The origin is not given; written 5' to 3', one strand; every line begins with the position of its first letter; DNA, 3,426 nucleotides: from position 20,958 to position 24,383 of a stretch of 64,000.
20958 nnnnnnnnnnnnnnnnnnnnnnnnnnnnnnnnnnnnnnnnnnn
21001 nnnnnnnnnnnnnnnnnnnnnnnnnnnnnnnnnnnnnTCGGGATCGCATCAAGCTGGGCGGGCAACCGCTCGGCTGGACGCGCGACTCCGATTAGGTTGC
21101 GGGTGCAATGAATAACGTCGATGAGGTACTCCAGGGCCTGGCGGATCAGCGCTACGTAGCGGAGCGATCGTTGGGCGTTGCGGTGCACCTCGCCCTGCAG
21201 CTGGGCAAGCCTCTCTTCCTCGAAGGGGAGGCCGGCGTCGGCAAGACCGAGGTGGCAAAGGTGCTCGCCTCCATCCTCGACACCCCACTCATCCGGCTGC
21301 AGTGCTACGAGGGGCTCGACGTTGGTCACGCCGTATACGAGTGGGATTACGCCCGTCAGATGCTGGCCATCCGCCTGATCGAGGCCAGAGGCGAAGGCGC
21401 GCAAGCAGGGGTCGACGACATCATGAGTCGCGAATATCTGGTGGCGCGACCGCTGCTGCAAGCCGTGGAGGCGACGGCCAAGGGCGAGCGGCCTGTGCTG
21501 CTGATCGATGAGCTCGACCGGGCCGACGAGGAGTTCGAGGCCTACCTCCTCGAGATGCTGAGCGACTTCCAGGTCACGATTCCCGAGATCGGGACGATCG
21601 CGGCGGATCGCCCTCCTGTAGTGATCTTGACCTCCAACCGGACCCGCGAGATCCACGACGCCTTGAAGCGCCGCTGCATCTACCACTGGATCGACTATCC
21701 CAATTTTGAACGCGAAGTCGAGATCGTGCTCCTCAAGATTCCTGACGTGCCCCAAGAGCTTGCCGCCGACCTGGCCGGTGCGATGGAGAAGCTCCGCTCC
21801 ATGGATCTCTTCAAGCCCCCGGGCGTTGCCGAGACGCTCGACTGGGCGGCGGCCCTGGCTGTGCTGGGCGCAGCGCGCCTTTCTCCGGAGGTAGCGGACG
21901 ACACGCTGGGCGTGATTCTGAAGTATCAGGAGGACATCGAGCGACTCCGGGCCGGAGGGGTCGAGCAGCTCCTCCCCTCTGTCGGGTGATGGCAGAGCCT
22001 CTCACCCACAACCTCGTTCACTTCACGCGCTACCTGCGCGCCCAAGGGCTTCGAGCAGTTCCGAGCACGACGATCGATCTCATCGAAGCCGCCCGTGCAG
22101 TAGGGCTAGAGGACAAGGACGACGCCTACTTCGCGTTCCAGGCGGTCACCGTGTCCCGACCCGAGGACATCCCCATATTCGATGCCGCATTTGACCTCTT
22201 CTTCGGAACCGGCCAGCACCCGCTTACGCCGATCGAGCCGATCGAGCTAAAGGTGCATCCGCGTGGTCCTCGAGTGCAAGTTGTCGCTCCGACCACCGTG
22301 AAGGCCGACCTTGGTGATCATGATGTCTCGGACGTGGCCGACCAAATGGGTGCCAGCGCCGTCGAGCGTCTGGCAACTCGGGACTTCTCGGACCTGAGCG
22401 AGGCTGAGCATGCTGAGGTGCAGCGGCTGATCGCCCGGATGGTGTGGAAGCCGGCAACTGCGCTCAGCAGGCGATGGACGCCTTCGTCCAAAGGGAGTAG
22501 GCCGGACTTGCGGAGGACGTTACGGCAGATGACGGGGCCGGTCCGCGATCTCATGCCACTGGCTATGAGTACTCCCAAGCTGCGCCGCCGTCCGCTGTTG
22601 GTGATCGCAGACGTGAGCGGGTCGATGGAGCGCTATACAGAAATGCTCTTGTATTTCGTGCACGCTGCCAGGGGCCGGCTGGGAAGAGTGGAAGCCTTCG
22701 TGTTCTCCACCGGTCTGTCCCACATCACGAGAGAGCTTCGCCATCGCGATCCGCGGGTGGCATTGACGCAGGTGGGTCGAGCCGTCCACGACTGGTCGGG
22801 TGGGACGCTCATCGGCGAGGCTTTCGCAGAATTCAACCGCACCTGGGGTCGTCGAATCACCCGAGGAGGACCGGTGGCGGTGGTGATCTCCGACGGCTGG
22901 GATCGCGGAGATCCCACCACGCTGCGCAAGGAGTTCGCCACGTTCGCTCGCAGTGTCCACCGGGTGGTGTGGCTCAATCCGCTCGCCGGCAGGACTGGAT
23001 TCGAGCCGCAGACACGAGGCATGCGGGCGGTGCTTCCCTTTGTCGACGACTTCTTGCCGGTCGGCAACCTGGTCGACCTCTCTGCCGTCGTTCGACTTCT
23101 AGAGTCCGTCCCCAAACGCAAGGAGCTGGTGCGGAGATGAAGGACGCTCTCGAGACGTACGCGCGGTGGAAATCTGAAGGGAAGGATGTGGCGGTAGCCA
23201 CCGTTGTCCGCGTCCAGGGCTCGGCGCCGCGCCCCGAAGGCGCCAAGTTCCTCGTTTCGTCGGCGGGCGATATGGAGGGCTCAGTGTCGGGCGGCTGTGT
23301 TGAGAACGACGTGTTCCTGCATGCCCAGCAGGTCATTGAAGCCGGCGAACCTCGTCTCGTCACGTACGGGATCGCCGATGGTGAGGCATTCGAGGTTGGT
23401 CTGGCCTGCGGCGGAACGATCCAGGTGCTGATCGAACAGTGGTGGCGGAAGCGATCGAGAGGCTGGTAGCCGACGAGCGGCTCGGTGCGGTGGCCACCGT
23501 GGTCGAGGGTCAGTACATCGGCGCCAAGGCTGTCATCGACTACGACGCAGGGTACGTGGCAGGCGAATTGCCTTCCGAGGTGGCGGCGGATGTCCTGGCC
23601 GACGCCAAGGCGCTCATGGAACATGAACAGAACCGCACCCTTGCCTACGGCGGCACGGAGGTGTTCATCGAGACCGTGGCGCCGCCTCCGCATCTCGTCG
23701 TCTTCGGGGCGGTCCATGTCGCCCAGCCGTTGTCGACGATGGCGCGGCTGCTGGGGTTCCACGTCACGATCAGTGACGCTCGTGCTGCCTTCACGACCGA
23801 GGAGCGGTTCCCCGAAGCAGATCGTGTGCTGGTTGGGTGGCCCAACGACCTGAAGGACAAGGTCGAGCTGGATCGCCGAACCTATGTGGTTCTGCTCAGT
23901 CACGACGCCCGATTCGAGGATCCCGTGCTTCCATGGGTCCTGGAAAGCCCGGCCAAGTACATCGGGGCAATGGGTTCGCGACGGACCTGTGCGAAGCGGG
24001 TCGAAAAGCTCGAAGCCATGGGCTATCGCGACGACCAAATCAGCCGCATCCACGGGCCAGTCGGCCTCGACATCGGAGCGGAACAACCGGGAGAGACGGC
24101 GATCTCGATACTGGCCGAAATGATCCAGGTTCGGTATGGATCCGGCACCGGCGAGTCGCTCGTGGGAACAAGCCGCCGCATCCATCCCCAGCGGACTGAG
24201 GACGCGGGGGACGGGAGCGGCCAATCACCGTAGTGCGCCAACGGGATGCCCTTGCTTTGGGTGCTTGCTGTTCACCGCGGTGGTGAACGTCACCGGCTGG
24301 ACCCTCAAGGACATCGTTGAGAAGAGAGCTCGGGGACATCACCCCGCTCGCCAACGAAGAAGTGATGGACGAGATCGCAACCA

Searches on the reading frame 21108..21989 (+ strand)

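Call 21: search_protein_families(library=pfam, proteins=[window:21108-21989:+], max_evalue=0.00001)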
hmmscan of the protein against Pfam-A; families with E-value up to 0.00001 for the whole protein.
window:21108-21989:+ (293 aa): 5 families
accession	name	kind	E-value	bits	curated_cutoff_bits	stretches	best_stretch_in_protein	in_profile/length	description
PF07728.20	AAA_5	-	4.5e-11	43.4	22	1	35-190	1-139/139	AAA domain (dynein-related subfamily)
PF00004.35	AAA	-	6.1e-10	40.1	21.2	1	37-190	2-123/131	ATPase family associated with various cellular activities (AAA)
PF07726.17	AAA_3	-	7.2e-07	29.6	27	0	130-178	65-112/131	ATPase family associated with various cellular activities (AAA)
PF13401.12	AAA_22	-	3.2e-06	27.9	27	0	35-155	7-115/130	AAA domain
PF13191.12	AAA_16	-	3.3e-06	28.1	32.6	0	35-152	26-157/167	AAA ATPase domain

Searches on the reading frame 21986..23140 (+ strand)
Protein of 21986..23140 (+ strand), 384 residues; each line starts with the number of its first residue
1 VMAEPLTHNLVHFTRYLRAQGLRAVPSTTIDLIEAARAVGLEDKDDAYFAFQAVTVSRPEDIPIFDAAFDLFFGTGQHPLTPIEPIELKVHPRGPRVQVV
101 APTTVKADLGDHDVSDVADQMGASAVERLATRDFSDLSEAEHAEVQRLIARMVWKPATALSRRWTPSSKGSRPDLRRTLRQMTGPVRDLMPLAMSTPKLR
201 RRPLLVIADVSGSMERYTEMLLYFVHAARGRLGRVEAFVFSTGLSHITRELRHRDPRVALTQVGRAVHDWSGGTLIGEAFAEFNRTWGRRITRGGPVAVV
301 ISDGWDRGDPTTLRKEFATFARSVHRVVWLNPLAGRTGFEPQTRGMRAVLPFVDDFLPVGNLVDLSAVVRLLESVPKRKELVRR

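Call 50: search_protein_families(library=pfam, proteins=[window:21986-23140:+], max_evalue=0.00001)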
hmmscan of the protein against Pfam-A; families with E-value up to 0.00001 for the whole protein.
window:21986-23140:+ (384 aa): 1 family
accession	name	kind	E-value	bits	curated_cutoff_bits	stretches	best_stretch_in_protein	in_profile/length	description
PF05762.20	VWA_CoxE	-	4.9e-52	177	26.4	1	161-362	15-219/222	VWA domain containing CoxE-like protein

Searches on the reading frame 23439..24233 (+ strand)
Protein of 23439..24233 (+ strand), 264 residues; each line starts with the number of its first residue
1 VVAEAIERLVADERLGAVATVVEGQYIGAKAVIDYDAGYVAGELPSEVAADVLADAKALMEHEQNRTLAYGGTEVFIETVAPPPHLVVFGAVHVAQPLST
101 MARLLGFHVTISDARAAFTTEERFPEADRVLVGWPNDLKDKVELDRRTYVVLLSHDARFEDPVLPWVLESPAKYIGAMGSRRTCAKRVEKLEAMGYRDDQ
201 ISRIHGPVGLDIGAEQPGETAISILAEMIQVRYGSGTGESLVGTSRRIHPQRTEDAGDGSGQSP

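Call 50: search_protein_families(library=pfam, proteins=[window:23439-24233:+], max_evalue=0.00001)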
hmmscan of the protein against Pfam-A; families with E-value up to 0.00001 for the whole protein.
window:23439-24233:+ (264 aa): 1 family
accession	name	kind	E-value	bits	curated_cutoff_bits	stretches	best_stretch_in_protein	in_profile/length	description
PF13478.12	XdhC_C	-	1.6e-42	145.4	29.7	1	86-228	1-125/125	XdhC Rossmann domain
